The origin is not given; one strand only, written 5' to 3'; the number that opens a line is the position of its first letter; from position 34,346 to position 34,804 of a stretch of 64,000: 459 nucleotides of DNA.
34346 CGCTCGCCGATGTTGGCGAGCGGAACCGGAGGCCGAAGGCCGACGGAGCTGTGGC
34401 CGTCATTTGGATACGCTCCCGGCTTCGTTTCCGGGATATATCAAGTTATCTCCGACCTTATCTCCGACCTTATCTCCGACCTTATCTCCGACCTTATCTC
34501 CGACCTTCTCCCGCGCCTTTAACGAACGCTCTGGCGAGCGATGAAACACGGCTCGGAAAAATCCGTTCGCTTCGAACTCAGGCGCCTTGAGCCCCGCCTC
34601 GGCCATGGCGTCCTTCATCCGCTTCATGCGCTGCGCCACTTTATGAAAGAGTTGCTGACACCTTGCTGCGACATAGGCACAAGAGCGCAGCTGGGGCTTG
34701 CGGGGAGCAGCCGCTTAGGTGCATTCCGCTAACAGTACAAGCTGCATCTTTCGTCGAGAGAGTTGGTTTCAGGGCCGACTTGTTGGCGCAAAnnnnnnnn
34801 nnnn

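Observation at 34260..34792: Island edge: 12-nt x5 tandem repeat inside a truncated RecG-like/AlbA_2-type regulator gene remnant, followed by a GC drop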

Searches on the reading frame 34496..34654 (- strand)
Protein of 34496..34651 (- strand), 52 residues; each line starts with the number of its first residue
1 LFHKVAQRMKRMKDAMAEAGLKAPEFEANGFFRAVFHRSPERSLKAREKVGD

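Call 14: search_dna_similar(query=window:34496-34651:-, collection=plasmids, mode=protein, max_evalue=10, max_rows=30)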
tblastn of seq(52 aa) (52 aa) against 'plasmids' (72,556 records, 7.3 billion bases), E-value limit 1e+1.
Records with a match: 1; places in all: 1; records where one place covers at least 80% of the query: 0.
Best place of each record, by identity: <60% 1.
By first word of the organism name: Sphingobium 1.
By predicted mobility (MOB-suite, as given by PLSDB): non-mobilizable 1.
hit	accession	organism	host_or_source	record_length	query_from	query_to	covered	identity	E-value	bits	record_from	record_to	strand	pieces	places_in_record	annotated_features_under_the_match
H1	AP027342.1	Sphingobium sp. TomTYG74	-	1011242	18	49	62%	43.8%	4e+0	31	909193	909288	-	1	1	dehydrogenase | aminoglycoside phosphotransferase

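Call 15: search_protein_families(library=pfam, proteins=[window:34523-34651:-], max_evalue=10)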
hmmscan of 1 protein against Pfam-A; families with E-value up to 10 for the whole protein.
seq(43 aa): 1 family
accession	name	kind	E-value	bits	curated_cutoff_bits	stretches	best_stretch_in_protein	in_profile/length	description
PF13749.12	HATPase_c_4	-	0.086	13.3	26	1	9-36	61-89/89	Putative ATP-dependent DNA helicase recG C-terminal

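Call 21: search_protein_representatives(protein=window:34511-34654:-)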
Query: 48 residues. Proteins with E-value up to 0.001 (for the whole library): 42; up to 1e-10: 0; up to 1e-30: 0. The best 42 are listed.
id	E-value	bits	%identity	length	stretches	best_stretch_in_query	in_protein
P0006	1.0e-09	53.3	66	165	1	7-47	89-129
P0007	5.7e-09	51.0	58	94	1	4-46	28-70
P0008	6.2e-09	50.8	63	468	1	7-47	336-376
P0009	8.2e-09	50.5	88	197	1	13-46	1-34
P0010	1.3e-08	49.9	76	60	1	14-47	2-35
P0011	1.9e-07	46.3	53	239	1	5-47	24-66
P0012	7.9e-07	44.4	68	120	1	10-46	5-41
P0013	1.3e-06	43.7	68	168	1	10-46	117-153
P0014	2.9e-06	42.7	50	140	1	5-46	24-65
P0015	4.1e-06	42.2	59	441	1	7-43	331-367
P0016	6.3e-06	41.6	61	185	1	9-46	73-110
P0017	6.9e-06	41.5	48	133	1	5-46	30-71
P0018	8.3e-06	41.3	66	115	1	10-47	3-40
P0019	1.3e-05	40.7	50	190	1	5-46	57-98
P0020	1.4e-05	40.6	50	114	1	7-48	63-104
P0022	2.3e-05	39.9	54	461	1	6-46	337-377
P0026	5.1e-05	38.8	49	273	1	5-47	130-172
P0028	6.7e-05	38.5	74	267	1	17-47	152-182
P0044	6.2e-04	35.5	45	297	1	5-46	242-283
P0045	8.4e-04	35.1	48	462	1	5-46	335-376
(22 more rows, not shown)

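Call 23: search_protein_families(library=pfam, proteins=[P0008, P0015, P0022, P0045, P0006, P0009, P0011, P0028, P0026, P0044], max_evalue=0.01)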
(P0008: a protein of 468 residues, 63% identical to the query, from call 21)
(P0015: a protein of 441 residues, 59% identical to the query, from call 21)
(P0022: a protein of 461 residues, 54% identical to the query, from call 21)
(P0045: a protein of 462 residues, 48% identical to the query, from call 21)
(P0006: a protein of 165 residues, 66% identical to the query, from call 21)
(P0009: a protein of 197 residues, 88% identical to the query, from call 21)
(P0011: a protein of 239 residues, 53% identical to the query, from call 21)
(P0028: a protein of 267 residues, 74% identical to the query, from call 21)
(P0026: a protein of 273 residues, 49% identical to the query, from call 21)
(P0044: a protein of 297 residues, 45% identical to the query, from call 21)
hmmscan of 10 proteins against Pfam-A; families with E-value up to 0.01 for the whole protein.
P0008 (468 aa): 3 families
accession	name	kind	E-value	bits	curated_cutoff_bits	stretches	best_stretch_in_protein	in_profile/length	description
PF13749.12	HATPase_c_4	-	1.9e-23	82.7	26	1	281-365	1-88/89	Putative ATP-dependent DNA helicase recG C-terminal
PF04326.19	SLFN_AlbA_2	-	9.7e-16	58.8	25.3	1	14-117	1-117/118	Schlafen, AlbA_2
PF21247.3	Fic-like_C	-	6.5e-12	45.6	27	1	407-456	13-62/64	Filamentation induced by cAMP protein Fic-like, C-terminal domain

P0015 (441 aa): 14 families
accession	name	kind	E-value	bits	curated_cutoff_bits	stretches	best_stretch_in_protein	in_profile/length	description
PF13749.12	HATPase_c_4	-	7.8e-24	83.9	26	1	277-359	1-87/89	Putative ATP-dependent DNA helicase recG C-terminal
PF04851.21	ResIII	-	6.8e-08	33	22.5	1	84-187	4-115/164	Type III restriction enzyme, res subunit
PF13412.12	HTH_24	-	4.4e-07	29.8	21.9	1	382-424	5-47/48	Winged helix-turn-helix DNA-binding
PF08279.18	HTH_11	-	1.5e-06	28.4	25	1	383-422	3-43/55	HTH domain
PF08280.17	HTH_Mga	-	5.4e-06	26.7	23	1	379-419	4-44/59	M protein trans-acting positive regulator (MGA) HTH domain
PF08220.18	HTH_DeoR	-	0.00048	20.2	21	1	383-427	3-47/57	DeoR-like helix-turn-helix domain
PF13518.12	HTH_28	-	0.0018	18.8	25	0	384-423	4-41/52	Helix-turn-helix domain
PF12728.13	HTH_17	-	0.002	18.8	27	0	396-439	3-40/51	Helix-turn-helix domain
PF21476.4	PF0610-like_N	-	0.0028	18.3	33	0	383-419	4-39/50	PF0610-like, N-terminal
PF09756.15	DDRGK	-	0.003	17.7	27.8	1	379-432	98-151/188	DDRGK domain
PF19187.6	HTH_PafC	-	0.0036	17.6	32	0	384-423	8-47/115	PafC helix-turn-helix domain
PF12840.13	HTH_20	-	0.005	17.2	27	0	383-422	7-46/51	Helix-turn-helix domain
PF01022.26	HTH_5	-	0.0068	16.7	22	0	384-422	6-43/47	Bacterial regulatory protein, arsR family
PF00270.35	DEAD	-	0.0081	16.3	26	0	86-161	2-83/167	DEAD/DEAH box helicase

P0022 (461 aa): 5 families
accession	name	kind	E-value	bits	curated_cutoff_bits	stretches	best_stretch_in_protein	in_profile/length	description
PF13749.12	HATPase_c_4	-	1.3e-25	89.7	26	1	284-368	1-89/89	Putative ATP-dependent DNA helicase recG C-terminal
PF04326.19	SLFN_AlbA_2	-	8.1e-18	65.5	25.3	1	14-118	1-117/118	Schlafen, AlbA_2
PF13412.12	HTH_24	-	0.0001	22.3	21.9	1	400-446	3-48/48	Winged helix-turn-helix DNA-binding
PF08461.16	HTH_12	-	0.00054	20.3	21.4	1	405-450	3-53/66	Ribonuclease R winged-helix domain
PF12840.13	HTH_20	-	0.0022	18.4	27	1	403-447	7-50/51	Helix-turn-helix domain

P0045 (462 aa): 4 families
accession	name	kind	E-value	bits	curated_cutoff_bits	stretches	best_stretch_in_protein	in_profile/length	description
PF13749.12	HATPase_c_4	-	1.8e-23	82.8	26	1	283-367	1-89/89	Putative ATP-dependent DNA helicase recG C-terminal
PF04326.19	SLFN_AlbA_2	-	1.8e-16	61.1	25.3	1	14-119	1-118/118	Schlafen, AlbA_2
PF12840.13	HTH_20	-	7e-05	23.2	27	1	403-448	6-50/51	Helix-turn-helix domain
PF13412.12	HTH_24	-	0.00068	19.6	21.9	1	401-447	3-48/48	Winged helix-turn-helix DNA-binding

P0006 (165 aa): 1 family
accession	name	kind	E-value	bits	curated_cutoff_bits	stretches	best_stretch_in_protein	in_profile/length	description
PF13749.12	HATPase_c_4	-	1.4e-23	83.1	26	1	34-116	1-86/89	Putative ATP-dependent DNA helicase recG C-terminal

P0009 (197 aa): 41 families (the best 25 are shown)
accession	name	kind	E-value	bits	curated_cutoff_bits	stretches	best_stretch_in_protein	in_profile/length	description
PF13412.12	HTH_24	-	3.4e-20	71.8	21.9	2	133-179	1-47/48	Winged helix-turn-helix DNA-binding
PF12840.13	HTH_20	-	1.9e-12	47.4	27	2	135-182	4-51/51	Helix-turn-helix domain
PF12802.13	MarR_2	-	2.3e-12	47.3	27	2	64-108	9-54/61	MarR family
PF08279.18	HTH_11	-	4.1e-12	46.2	25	2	137-177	2-43/55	HTH domain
PF01325.25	Fe_dep_repress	-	1.5e-11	44.8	26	2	63-104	11-52/60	Iron dependent repressor, N-terminal DNA binding domain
PF01047.28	MarR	-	4.6e-09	36.5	24.6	1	133-181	1-49/59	MarR family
PF01726.22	LexA_DNA_bind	-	6.3e-09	35.9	23.7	1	131-182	2-59/65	LexA DNA binding domain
PF13518.12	HTH_28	-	2.1e-08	34.5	25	1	135-178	1-41/52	Helix-turn-helix domain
PF25212.1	HVO_A0114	-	5.1e-08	33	27.6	1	55-106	17-68/84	HVO_A0114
PF25213.1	HVO_A0261_N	-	2.4e-07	30.9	35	0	58-108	9-58/86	HVO_A0261 N-terminal domain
PF01022.26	HTH_5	-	5.8e-07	29.7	22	0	60-104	2-45/47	Bacterial regulatory protein, arsR family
PF13463.12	HTH_27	-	7.7e-07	29.7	22.2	0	133-185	1-54/68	Winged helix DNA-binding domain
PF02002.24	TFIIE_alpha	-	9.2e-07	29.1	22.9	0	60-103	13-56/105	TFIIE alpha subunit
PF13404.12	HTH_AsnC-type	-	1.3e-06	28.6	27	0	137-174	5-42/42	AsnC-type helix-turn-helix domain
PF08281.18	Sigma70_r4_2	-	2.4e-06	27.5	25.7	0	76-97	28-49/54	Sigma-70, region 4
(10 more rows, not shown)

P0011 (239 aa): 51 families (the best 25 are shown)
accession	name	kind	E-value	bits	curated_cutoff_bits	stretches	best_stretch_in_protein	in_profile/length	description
PF13412.12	HTH_24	-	6.9e-21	74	21.9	2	88-133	3-48/48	Winged helix-turn-helix DNA-binding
PF08279.18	HTH_11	-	2.6e-18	66.1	25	2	167-207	2-43/55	HTH domain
PF12802.13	MarR_2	-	2.1e-16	60.3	27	2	85-138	2-56/61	MarR family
PF25213.1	HVO_A0261_N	-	9e-15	54.8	35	2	165-213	11-58/86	HVO_A0261 N-terminal domain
PF08220.18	HTH_DeoR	-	5.9e-14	52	21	2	167-212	2-47/57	DeoR-like helix-turn-helix domain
PF13545.12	HTH_Crp_2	-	2.1e-11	44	27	2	98-134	18-55/70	Crp-like helix-turn-helix domain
PF13404.12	HTH_AsnC-type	-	8.8e-11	41.9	27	2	169-204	7-42/42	AsnC-type helix-turn-helix domain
PF12840.13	HTH_20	-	1.1e-10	41.7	27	2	170-212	9-51/51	Helix-turn-helix domain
PF09339.16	HTH_IclR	-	1.3e-10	41.3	22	2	170-212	8-51/52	IclR helix-turn-helix domain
PF13338.12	AbiEi_4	-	2.5e-10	40.7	25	2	93-137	3-43/49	Transcriptional regulator, AbiEi antitoxin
PF01047.28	MarR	-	1.3e-09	38.2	24.6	2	166-211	4-49/59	MarR family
PF25212.1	HVO_A0114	-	2.4e-08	34.1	27.6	1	154-212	11-69/84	HVO_A0114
PF01726.22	LexA_DNA_bind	-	2.5e-08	34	23.7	2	84-135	2-59/65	LexA DNA binding domain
PF02082.26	Rrf2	-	1.1e-07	32.4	30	1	94-142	15-63/132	Iron-dependent Transcriptional regulator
PF13730.12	HTH_36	-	1.3e-07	31.8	25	0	183-209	29-55/55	Helix-turn-helix domain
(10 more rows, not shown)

P0028 (267 aa): 7 families
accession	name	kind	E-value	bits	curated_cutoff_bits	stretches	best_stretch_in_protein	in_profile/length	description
PF13412.12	HTH_24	-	4.4e-06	26.6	21.9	1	205-246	4-45/48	Winged helix-turn-helix DNA-binding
PF13338.12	AbiEi_4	-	0.0004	20.9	25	1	211-252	5-42/49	Transcriptional regulator, AbiEi antitoxin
PF08279.18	HTH_11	-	0.00091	19.5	25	1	207-256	3-51/55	HTH domain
PF01726.22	LexA_DNA_bind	-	0.00093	19.4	23.7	1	201-251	3-59/65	LexA DNA binding domain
PF12802.13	MarR_2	-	0.001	19.6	27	1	203-258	4-60/61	MarR family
PF13730.12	HTH_36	-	0.006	16.8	25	1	215-246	24-53/55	Helix-turn-helix domain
PF13463.12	HTH_27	-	0.0092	16.7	22.2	0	202-258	1-58/68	Winged helix DNA-binding domain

P0026 (273 aa): 3 families
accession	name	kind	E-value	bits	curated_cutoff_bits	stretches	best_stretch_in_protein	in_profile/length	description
PF13749.12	HATPase_c_4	-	2.1e-22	79.3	26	1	78-161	1-88/89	Putative ATP-dependent DNA helicase recG C-terminal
PF21247.3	Fic-like_C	-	4.9e-14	52.4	27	1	214-264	14-64/64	Filamentation induced by cAMP protein Fic-like, C-terminal domain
PF17728.7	BsuBI_PstI_RE_N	-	0.0076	16.5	27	0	228-270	70-115/140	BsuBI/PstI restriction endonuclease HTH domain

P0044 (297 aa): 1 family
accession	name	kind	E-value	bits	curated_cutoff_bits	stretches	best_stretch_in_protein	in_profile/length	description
PF13749.12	HATPase_c_4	-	3.5e-23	81.9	26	1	190-274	1-89/89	Putative ATP-dependent DNA helicase recG C-terminal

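Call 42: find_encoding_contigs(protein=P0028, flank=10000, max_places=5)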
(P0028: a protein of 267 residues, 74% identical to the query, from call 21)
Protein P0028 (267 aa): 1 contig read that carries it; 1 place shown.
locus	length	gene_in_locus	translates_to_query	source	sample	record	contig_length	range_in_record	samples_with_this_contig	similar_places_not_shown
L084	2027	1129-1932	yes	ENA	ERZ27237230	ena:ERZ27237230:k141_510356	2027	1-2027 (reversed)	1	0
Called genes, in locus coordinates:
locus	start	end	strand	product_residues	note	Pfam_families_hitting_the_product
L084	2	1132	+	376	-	?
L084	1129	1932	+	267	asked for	-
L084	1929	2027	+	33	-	?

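Call 45: search_protein_families(library=pfam, proteins=[L084:2-1132:+, L084:1129-1932:+], max_evalue=0.001)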
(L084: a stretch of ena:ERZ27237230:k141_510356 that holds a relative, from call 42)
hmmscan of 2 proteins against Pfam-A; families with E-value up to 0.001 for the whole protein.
L084:2-1132:+ (376 aa): 2 families
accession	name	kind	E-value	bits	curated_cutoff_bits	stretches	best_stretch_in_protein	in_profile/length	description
PF00654.25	Voltage_CLC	-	1.5e-29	103.7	24.8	1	3-187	158-345/346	Voltage gated chloride channel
PF02641.20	DUF190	-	0.0007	20.3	23.4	0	268-351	11-94/97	Uncharacterized ACR, COG1993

L084:1129-1932:+ (267 aa): 4 families
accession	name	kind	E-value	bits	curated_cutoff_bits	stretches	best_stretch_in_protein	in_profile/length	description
PF13412.12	HTH_24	-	4.4e-06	26.6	21.9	1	205-246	4-45/48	Winged helix-turn-helix DNA-binding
PF13338.12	AbiEi_4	-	0.0004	20.9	25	0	211-252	5-42/49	Transcriptional regulator, AbiEi antitoxin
PF08279.18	HTH_11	-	0.00091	19.5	25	0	207-256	3-51/55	HTH domain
PF01726.22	LexA_DNA_bind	-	0.00093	19.4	23.7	0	201-251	3-59/65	LexA DNA binding domain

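Call 47: find_encoding_contigs(protein=P0008, flank=10000, max_places=6)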
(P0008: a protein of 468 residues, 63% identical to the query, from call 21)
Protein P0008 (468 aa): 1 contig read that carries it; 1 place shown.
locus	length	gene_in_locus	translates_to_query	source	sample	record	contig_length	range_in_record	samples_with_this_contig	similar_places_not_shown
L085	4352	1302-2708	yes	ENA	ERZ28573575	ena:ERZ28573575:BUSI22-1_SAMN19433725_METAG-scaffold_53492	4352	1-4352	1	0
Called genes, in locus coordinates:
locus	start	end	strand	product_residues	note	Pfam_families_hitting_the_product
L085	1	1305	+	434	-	?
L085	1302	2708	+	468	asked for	PF04326:SLFN_AlbA_2, PF13749:HATPase_c_4, PF21247:Fic-like_C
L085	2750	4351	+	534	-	?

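Call 48: find_encoding_contigs(protein=P0009, flank=10000, max_places=6)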
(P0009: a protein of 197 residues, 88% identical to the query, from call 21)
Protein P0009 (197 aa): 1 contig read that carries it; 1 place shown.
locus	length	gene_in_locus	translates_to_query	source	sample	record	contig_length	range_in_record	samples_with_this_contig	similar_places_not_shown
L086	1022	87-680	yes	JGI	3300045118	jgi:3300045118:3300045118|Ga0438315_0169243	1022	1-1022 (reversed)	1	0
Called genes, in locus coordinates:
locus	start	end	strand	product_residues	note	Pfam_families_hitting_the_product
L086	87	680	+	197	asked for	PF05645:RNA_pol_Rpc82 (faint), PF02082:Rrf2 (faint), PF13404:HTH_AsnC-type (faint), PF01726:LexA_DNA_bind (faint), PF02002:TFIIE_alpha (faint), PF08281:Sigma70_r4_2 (faint), PF13412:HTH_24, PF13412:HTH_24, +14 more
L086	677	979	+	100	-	-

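Call 49: search_protein_families(library=pfam, proteins=[L085:1-1305:+, L085:2750-4351:+, L086:677-979:+], max_evalue=0.001)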
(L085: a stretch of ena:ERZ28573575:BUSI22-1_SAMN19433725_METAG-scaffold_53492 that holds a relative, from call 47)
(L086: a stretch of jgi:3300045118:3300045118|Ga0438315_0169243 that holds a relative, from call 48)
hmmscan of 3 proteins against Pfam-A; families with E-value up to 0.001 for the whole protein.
L085:1-1305:+ (434 aa): 4 families
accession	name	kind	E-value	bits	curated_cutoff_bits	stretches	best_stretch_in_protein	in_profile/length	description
PF04851.21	ResIII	-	5.8e-19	69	22.5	1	88-217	22-164/164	Type III restriction enzyme, res subunit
PF00270.35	DEAD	-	1.6e-08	34.9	26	1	79-216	4-161/167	DEAD/DEAH box helicase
PF00271.37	Helicase_C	-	2.4e-08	34.7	23.5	1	287-390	10-108/110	Helicase conserved C-terminal domain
PF18766.7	SWI2_SNF2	-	0.00021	21.5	26.7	1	90-218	19-158/221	SWI2/SNF2 ATPase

L085:2750-4351:+ (534 aa): 4 families
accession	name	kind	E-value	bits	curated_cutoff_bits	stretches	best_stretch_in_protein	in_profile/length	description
PF00176.29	SNF2-rel_dom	-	1.2e-31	110.4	24.9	1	363-530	1-184/290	SNF2-related domain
PF04851.21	ResIII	-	3.6e-12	46.9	22.5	1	358-509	2-162/164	Type III restriction enzyme, res subunit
PF00270.35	DEAD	-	9.5e-07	29.1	26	1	362-510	2-161/167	DEAD/DEAH box helicase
PF13173.12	AAA_14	-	0.00033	21.1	27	1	463-517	53-107/129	AAA domain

L086:677-979:+ (100 aa): 0 families
